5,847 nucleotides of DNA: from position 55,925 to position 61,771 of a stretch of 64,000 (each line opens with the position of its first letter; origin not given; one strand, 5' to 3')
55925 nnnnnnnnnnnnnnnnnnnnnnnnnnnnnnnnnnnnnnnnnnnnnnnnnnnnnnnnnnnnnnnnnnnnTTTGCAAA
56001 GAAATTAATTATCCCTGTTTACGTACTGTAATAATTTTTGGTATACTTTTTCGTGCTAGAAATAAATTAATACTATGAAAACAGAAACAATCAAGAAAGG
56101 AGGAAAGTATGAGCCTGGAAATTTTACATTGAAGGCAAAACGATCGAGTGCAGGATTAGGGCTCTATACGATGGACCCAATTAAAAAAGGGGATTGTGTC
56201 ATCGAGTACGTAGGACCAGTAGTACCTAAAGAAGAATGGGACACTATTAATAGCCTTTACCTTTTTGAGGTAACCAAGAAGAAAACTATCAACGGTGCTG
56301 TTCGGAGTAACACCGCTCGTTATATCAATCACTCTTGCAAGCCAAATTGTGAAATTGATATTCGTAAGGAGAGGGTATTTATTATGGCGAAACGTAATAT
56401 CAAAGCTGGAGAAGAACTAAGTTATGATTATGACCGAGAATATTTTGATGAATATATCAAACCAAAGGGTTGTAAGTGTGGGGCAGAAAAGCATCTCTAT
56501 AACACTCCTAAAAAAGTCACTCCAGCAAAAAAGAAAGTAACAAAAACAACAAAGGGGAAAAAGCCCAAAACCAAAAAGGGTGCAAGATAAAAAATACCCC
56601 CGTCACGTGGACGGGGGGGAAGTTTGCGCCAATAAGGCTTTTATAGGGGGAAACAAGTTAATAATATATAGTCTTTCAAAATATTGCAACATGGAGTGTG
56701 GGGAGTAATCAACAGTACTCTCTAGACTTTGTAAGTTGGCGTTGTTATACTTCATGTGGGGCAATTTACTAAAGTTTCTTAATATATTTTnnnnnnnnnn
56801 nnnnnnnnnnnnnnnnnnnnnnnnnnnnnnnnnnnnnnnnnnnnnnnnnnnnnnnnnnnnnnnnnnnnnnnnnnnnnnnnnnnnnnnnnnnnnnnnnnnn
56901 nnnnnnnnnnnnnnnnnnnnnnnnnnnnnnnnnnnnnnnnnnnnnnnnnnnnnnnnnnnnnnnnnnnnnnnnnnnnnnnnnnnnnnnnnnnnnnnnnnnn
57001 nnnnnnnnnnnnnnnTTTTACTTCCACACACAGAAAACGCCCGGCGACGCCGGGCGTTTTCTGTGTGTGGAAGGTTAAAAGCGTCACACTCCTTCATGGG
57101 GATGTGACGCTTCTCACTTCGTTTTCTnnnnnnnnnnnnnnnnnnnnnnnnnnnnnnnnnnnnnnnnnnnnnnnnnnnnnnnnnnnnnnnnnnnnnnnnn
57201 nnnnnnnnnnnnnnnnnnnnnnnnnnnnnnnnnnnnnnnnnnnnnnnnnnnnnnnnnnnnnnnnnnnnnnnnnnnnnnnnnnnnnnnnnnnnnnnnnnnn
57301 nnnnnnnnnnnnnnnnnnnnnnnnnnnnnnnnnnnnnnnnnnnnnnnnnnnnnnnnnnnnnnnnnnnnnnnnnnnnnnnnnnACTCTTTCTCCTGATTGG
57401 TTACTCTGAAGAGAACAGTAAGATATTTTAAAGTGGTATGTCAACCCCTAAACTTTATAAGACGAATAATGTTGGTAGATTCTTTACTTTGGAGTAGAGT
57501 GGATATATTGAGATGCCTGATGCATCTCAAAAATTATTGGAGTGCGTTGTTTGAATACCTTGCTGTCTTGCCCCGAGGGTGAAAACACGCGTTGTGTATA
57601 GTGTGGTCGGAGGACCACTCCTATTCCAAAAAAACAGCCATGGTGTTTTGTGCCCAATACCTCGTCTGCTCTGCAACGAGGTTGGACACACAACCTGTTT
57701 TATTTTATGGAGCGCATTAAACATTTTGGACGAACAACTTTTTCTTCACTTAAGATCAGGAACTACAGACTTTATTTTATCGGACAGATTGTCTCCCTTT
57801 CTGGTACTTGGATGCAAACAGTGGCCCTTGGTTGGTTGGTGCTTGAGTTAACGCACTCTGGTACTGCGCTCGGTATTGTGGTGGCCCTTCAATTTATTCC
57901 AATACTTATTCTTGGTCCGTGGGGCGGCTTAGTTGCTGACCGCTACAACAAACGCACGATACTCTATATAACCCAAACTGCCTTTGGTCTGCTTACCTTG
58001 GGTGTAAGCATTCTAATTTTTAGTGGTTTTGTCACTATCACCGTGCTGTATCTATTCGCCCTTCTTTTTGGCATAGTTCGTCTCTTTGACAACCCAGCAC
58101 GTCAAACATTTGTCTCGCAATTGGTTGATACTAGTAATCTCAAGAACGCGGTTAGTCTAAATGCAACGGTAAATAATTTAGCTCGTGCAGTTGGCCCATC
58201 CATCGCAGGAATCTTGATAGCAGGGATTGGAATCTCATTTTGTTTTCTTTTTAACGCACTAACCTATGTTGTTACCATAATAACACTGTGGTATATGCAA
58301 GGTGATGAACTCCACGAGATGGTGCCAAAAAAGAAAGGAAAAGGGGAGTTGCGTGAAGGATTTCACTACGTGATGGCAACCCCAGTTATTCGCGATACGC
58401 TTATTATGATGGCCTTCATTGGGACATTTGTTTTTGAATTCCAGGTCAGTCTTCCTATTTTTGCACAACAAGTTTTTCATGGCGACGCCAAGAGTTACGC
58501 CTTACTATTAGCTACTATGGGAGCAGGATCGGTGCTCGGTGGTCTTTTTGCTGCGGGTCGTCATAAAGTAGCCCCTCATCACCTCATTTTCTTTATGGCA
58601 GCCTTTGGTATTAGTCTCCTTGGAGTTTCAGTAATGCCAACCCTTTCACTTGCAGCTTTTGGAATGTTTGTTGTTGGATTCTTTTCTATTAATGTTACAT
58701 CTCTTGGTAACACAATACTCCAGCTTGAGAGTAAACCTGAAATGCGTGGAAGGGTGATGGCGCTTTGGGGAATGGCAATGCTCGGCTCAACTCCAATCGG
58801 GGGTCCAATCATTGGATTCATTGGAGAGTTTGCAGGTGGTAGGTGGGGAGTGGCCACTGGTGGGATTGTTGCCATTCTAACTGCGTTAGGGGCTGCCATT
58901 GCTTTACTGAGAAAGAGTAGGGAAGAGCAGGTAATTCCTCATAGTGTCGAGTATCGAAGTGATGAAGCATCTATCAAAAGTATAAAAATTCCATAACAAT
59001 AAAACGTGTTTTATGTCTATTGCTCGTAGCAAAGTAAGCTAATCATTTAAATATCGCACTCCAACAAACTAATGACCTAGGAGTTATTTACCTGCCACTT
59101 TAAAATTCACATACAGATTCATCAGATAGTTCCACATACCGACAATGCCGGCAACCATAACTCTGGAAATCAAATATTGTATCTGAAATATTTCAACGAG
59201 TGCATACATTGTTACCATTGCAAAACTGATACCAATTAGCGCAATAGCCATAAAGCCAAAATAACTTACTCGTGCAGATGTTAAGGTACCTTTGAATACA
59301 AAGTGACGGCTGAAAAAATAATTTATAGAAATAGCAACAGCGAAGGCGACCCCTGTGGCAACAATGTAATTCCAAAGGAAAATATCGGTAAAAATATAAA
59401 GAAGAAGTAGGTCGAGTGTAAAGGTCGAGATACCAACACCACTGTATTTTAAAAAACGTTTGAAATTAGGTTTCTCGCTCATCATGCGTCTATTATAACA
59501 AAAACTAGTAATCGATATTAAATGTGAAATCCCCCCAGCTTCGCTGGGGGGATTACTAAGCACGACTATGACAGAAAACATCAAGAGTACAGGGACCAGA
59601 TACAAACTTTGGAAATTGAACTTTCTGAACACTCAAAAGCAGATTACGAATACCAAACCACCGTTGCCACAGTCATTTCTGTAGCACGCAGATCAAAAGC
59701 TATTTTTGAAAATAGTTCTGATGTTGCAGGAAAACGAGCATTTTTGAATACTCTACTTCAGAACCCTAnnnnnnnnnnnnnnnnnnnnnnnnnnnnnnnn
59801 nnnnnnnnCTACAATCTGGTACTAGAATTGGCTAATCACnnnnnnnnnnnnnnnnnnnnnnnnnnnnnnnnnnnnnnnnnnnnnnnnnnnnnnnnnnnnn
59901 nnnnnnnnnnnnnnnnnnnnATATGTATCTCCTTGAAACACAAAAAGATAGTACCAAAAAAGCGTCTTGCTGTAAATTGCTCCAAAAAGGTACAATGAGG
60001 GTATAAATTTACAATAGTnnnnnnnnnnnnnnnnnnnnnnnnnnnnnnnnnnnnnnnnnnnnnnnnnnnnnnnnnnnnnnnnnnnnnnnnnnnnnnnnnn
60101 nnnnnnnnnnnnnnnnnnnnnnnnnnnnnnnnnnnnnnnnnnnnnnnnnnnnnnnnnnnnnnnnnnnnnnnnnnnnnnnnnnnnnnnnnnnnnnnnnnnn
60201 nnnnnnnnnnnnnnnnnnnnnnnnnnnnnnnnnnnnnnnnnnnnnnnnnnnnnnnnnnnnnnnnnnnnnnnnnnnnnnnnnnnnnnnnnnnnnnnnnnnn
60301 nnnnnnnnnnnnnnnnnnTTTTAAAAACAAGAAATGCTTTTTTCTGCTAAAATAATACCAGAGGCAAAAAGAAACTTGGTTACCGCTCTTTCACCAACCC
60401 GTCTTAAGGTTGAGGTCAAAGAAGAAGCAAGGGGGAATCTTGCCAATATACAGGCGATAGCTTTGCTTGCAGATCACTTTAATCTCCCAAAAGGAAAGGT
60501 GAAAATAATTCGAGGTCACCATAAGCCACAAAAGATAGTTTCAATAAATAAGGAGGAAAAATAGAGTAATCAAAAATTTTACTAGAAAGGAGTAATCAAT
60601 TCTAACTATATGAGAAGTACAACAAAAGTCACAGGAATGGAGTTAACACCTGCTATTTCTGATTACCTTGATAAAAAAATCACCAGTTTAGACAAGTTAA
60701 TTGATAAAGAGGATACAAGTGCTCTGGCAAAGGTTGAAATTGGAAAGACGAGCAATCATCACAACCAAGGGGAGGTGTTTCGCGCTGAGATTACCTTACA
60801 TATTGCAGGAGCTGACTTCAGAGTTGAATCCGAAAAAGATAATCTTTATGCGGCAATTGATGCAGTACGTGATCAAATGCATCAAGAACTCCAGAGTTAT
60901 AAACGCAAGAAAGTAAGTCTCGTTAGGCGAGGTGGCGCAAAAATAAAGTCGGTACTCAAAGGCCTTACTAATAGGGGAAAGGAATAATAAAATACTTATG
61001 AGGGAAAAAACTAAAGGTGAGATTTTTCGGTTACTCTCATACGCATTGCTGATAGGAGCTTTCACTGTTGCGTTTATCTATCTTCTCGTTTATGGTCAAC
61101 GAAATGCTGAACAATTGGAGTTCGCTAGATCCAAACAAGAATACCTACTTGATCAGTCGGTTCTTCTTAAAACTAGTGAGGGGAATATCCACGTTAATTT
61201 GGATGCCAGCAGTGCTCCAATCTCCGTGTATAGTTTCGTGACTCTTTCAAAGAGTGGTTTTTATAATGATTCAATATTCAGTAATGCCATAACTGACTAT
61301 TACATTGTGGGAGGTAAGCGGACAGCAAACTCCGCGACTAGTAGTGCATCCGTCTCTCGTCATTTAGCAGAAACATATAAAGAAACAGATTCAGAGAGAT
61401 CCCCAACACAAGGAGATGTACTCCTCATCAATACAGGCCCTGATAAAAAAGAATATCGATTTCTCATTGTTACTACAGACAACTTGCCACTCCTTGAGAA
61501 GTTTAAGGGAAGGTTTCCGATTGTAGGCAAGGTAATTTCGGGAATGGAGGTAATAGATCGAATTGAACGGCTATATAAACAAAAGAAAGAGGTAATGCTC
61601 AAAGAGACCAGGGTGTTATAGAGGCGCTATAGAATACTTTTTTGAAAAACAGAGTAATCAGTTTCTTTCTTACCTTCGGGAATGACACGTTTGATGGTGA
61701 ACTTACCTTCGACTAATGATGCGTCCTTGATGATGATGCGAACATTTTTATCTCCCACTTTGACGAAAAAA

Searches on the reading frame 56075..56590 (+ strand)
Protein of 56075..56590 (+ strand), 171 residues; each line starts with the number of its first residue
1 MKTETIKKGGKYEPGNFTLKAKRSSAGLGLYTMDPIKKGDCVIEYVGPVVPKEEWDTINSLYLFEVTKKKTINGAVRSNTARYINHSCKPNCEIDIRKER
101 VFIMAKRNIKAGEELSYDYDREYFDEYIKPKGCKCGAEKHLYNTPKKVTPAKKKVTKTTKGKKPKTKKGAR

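Call 24: search_protein_families(library=pfam, proteins=[window:56075-56590:+], max_evalue=0.001)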
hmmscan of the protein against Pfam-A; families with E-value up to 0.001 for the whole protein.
window:56075-56590:+ (171 aa): 1 family
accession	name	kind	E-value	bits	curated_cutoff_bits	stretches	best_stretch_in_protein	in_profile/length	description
PF00856.33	SET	-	2.4e-22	79.8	22.4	1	27-119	1-104/105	SET domain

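Call 70: find_homologous_proteins(query=window:56075-56587:+, max_evalue=1e-10)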
Query window:56075-56587:+ (171 aa): 2742 proteins with E <= 1e-10 among 2906 candidates; the best 120 are listed.
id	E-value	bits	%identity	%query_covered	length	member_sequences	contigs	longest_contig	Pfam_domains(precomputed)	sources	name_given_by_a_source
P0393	1.4e-109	381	100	100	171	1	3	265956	PF00856.34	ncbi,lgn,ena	-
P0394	4.1e-80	286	85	85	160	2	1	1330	PF00856.34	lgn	-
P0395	1.5e-73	264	54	68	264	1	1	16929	PF00856.34,PF21549.3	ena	-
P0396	4.4e-73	263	80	81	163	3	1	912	PF00856.34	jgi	jgi:SET domain-containing protein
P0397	4.3e-72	259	80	82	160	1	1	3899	PF00856.34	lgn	-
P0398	1.1e-63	232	86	65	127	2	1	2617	PF00856.34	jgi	jgi:hypothetical protein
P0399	1.8e-60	222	73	76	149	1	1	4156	PF00856.34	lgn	-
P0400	1.3e-59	219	74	71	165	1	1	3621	PF00856.34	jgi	jgi:hypothetical protein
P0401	2.0e-58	215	71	73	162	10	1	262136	PF00856.34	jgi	jgi:SET domain-containing protein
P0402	9.1e-58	213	73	76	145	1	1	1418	PF00856.34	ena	-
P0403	2.4e-57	211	74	73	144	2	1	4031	PF00856.34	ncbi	ncbi:MAG TPA: SET domain-containing protein-lysine N-methyltransferase [Candidatus Paceibacterota ba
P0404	2.5e-57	211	71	71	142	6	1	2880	PF00856.34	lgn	-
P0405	7.9e-57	210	71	76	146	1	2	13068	PF00856.34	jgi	jgi:uncharacterized protein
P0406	8.0e-57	210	74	73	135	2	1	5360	PF00856.34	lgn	-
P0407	1.4e-56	209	75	74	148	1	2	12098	PF00856.34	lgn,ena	-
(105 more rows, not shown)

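Call 72: find_encoding_contigs(protein=P0393, flank=1000, max_places=3)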
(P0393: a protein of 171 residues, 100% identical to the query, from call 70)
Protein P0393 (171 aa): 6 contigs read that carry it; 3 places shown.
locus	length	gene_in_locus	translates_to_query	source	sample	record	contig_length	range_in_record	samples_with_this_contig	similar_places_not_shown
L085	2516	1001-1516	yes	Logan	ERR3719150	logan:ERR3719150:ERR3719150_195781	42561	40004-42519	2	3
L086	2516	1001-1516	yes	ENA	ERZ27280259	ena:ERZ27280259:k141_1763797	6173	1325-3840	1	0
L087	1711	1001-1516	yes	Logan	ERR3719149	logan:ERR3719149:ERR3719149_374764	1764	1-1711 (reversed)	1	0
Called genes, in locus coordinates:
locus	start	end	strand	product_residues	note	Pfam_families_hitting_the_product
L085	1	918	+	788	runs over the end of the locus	PF00122:E1-E2_ATPase, PF00702:Hydrolase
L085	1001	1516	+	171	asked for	PF00856:SET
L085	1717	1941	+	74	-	PF04070:DUF378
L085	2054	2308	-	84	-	PF24273:TRASH_HVO_1752_C (weak), PF04945:YHS (weak)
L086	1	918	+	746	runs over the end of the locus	?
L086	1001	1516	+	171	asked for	PF00856:SET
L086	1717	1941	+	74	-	PF04070:DUF378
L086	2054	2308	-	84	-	PF24273:TRASH_HVO_1752_C (weak), PF04945:YHS (weak)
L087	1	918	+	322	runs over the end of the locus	?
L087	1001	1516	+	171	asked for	PF00856:SET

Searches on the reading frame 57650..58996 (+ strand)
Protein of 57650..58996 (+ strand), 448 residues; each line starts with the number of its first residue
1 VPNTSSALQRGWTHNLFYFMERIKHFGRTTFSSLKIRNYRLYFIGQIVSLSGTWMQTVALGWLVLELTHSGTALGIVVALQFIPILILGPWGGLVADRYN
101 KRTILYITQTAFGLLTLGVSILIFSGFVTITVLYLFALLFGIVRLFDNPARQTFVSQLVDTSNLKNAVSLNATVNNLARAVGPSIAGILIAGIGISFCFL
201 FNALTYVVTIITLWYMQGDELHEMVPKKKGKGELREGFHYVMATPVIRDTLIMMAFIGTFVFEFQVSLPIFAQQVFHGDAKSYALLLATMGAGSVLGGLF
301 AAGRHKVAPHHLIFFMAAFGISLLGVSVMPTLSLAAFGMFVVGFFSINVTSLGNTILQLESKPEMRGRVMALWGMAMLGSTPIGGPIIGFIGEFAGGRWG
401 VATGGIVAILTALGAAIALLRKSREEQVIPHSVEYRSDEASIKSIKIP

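Call 24: search_protein_families(library=pfam, proteins=[window:57650-58996:+], max_evalue=0.001)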
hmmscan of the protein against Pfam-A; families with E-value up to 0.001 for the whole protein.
window:57650-58996:+ (448 aa): 2 families
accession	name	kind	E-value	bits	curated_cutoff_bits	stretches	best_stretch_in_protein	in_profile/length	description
PF05977.19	MFS_3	-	1.1e-53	183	27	1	29-431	2-406/524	Transmembrane secretion effector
PF07690.21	MFS_1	-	7.4e-36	124.2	33.4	2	43-327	2-284/347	Major Facilitator Superfamily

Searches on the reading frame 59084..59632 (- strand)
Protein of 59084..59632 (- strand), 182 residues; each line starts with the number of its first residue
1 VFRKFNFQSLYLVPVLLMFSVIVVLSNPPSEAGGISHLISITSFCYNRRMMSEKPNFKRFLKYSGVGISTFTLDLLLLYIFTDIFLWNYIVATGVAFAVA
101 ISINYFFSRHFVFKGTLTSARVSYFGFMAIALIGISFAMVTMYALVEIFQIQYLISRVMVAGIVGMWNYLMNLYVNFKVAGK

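Call 24: search_protein_families(library=pfam, proteins=[window:59084-59632:-], max_evalue=0.001)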
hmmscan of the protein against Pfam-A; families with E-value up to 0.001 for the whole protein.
window:59084-59632:- (182 aa): 1 family
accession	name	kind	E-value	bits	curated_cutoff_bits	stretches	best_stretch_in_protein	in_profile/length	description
PF04138.20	GtrA_DPMS_TM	-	1.4e-16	61.2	26.1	1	62-175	1-115/117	GtrA/DPMS, transmembrane domain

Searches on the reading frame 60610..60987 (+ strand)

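Call 24: search_protein_families(library=pfam, proteins=[window:60610-60987:+], max_evalue=0.001)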
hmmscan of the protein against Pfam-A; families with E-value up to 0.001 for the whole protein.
window:60610-60987:+ (125 aa): 1 family
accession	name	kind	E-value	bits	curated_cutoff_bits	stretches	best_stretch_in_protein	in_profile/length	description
PF02482.25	Ribosomal_S30AE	-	2.2e-15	57.6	23.7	1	9-101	7-87/88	Sigma 54 modulation protein / S30EA ribosomal protein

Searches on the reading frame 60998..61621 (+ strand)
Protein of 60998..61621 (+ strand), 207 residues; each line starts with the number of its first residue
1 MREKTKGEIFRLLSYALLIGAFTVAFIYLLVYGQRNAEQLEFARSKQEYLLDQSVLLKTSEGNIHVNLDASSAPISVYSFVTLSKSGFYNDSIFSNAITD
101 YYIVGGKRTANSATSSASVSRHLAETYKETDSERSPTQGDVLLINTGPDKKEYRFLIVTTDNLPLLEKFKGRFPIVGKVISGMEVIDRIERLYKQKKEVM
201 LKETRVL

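Call 24: search_protein_families(library=pfam, proteins=[window:60998-61621:+], max_evalue=0.001)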
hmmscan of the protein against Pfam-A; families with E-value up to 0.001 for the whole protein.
window:60998-61621:+ (207 aa): 1 family
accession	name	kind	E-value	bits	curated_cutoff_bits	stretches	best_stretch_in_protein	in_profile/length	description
PF00160.26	Pro_isomerase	-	1.4e-22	81.1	21.7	1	55-205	2-153/159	Cyclophilin type peptidyl-prolyl cis-trans isomerase/CLD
